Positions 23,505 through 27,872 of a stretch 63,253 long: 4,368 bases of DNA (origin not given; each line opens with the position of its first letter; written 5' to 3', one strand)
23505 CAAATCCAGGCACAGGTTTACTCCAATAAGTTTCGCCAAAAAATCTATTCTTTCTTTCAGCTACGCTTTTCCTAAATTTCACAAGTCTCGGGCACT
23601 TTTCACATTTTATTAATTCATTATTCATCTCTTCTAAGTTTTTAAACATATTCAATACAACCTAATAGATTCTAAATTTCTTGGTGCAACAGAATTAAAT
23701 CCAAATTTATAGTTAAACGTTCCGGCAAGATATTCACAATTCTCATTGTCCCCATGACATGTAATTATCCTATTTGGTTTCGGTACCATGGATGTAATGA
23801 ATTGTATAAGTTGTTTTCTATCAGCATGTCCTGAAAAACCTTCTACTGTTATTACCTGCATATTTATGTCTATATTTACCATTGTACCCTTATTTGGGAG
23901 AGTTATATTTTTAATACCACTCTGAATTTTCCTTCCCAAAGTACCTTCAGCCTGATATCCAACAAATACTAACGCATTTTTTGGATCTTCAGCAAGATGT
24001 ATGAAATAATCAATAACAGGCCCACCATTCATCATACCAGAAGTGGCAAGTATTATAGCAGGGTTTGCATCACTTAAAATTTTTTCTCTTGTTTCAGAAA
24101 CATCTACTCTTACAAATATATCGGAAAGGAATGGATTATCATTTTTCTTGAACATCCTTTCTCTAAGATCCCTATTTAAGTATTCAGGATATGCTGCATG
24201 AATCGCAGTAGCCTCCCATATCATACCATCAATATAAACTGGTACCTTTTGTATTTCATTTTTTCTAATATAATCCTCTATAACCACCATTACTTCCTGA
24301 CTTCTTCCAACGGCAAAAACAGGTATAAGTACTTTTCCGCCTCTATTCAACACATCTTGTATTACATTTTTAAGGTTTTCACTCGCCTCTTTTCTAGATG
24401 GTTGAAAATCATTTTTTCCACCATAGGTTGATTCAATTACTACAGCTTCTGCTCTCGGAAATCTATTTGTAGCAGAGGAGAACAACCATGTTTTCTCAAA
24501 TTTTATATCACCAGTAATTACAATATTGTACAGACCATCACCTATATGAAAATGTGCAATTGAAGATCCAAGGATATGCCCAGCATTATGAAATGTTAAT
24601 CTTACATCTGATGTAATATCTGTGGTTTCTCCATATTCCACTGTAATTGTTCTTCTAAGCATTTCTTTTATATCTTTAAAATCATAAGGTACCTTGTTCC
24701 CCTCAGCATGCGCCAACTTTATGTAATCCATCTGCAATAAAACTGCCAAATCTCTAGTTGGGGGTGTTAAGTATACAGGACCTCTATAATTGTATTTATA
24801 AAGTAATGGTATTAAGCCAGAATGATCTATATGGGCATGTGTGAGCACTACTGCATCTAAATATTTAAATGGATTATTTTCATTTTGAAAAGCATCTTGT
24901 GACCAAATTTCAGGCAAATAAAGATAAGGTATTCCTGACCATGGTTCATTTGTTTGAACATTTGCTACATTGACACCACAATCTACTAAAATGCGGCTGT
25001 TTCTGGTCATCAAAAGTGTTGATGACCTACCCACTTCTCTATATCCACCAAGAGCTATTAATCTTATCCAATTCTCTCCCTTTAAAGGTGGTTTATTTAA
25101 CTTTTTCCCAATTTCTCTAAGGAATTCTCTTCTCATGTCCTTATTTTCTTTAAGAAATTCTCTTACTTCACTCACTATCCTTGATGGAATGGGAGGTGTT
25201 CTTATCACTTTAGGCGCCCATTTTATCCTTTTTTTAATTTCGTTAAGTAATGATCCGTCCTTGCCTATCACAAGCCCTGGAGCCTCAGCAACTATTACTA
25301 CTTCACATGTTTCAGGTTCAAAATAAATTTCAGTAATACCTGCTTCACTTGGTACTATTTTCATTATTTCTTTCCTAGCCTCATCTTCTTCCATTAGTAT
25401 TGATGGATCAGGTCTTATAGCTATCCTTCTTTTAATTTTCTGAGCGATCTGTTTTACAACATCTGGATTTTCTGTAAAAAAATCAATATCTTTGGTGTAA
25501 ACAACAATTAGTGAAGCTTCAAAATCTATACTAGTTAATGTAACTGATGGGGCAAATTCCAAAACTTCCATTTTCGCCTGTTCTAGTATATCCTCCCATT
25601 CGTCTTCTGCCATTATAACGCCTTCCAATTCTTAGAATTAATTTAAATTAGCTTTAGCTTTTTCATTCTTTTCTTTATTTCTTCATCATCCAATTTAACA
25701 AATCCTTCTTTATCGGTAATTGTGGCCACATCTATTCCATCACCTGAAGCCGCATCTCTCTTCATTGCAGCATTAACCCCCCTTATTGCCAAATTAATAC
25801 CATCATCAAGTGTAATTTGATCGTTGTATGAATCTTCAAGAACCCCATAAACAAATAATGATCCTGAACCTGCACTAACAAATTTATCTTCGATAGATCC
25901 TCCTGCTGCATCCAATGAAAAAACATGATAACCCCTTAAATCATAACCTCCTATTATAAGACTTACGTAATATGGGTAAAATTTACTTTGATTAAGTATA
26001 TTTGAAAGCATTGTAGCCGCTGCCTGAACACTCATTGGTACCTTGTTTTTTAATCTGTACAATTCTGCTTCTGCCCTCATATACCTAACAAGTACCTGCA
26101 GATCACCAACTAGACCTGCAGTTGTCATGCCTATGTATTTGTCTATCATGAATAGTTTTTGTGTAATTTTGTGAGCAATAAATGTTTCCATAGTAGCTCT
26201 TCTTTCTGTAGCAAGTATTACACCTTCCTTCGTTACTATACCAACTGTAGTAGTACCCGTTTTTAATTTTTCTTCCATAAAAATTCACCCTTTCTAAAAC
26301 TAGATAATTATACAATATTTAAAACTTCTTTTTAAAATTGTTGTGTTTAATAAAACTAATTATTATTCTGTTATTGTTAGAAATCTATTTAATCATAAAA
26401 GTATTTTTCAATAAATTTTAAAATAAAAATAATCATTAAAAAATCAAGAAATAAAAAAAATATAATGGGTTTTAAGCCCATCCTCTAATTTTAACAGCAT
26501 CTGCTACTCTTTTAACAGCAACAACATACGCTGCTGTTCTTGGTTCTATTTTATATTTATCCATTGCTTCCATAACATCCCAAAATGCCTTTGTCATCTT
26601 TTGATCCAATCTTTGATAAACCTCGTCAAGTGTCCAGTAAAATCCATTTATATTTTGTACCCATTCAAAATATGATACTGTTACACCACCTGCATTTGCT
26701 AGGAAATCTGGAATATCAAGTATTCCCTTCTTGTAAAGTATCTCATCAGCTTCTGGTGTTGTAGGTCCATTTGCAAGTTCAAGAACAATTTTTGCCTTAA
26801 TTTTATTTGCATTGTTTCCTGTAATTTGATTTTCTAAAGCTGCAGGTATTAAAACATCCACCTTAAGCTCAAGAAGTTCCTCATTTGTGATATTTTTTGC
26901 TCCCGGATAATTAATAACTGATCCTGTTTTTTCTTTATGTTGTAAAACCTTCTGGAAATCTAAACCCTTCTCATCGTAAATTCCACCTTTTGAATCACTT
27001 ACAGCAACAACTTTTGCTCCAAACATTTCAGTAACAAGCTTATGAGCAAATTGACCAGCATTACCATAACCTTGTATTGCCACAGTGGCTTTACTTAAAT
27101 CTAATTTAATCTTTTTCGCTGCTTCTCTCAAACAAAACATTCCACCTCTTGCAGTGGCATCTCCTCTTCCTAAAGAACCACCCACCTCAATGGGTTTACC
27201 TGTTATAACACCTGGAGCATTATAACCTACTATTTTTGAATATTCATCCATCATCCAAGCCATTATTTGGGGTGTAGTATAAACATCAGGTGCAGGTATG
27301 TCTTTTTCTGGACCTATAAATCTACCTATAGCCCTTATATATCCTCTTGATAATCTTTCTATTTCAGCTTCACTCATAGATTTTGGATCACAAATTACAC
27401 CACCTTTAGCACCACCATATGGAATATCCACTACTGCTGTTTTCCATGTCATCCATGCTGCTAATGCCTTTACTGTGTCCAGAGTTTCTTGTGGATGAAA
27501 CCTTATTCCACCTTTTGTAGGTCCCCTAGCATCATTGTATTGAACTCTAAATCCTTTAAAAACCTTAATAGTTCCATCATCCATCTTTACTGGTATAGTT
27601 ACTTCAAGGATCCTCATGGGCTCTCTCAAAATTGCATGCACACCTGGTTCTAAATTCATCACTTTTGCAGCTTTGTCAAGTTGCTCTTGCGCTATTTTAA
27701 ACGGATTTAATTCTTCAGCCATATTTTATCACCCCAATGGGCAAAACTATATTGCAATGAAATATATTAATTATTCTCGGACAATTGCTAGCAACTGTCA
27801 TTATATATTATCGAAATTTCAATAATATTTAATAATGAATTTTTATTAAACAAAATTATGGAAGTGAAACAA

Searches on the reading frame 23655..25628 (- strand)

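Call 75: search_protein_families(library=pfam, proteins=[window:23655-25628:-], max_evalue=0.00001)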
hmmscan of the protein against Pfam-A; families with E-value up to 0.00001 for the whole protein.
window:23655-25628:- (658 aa): 7 families
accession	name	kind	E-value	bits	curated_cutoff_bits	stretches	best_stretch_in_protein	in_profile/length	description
PF10996.14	Beta-Casp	-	3.7e-34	118.3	27.7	1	444-568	2-120/120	Beta-Casp domain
PF17214.9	KH_TffA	-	3.1e-24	85.2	22.6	1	12-78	1-68/68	Transcription termination factor FttA, KH domain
PF07521.17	RMMBL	-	2.4e-15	56.7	21.6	1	586-649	2-63/63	Zn-dependent metallo-hydrolase RNA specificity domain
PF16661.11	Lactamase_B_6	-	2.5e-13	50.3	27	1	243-377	22-164/193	Metallo-beta-lactamase superfamily domain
PF12706.13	Lactamase_B_2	-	1.1e-06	28.9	27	1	212-376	2-144/200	Beta-lactamase superfamily domain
PF00753.33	Lactamase_B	-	1.4e-06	28.8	22.7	0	202-386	7-161/196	Metallo-beta-lactamase superfamily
PF07650.23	KH_2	-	1.4e-06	28.5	22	1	85-156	3-74/78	KH domain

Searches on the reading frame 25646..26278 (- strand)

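Call 75: search_protein_families(library=pfam, proteins=[window:25646-26278:-], max_evalue=0.00001)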
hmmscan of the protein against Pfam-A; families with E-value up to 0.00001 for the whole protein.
window:25646-26278:- (211 aa): 1 family
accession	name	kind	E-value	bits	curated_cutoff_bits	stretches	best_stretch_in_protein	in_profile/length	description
PF00227.31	Proteasome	-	5.2e-57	193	22.4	1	6-187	2-189/189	Proteasome subunit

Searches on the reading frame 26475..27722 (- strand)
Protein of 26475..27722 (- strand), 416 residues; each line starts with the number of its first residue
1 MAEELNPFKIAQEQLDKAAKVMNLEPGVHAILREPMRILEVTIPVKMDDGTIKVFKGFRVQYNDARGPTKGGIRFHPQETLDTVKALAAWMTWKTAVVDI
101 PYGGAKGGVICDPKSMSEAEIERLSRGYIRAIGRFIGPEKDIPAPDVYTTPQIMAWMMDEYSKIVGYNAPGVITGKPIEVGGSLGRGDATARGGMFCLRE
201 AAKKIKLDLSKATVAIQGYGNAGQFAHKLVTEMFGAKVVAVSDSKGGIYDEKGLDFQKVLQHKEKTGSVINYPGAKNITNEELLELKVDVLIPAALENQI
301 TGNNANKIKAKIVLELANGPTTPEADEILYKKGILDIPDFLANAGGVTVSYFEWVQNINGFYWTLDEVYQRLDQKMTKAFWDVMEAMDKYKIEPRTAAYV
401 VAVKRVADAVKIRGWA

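Call 75: search_protein_families(library=pfam, proteins=[window:26475-27722:-], max_evalue=0.00001)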
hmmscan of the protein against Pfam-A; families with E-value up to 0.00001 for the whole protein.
window:26475-27722:- (416 aa): 2 families
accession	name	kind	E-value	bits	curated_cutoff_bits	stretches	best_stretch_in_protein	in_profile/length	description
PF00208.27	ELFV_dehydrog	-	6.3e-87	291.7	23.4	1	181-414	1-241/241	Glutamate/Leucine/Phenylalanine/Valine dehydrogenase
PF02812.23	ELFV_dehydrog_N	-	2e-60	202.6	25.3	1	35-163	1-129/129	Glu/Leu/Phe/Val dehydrogenase, dimerisation domain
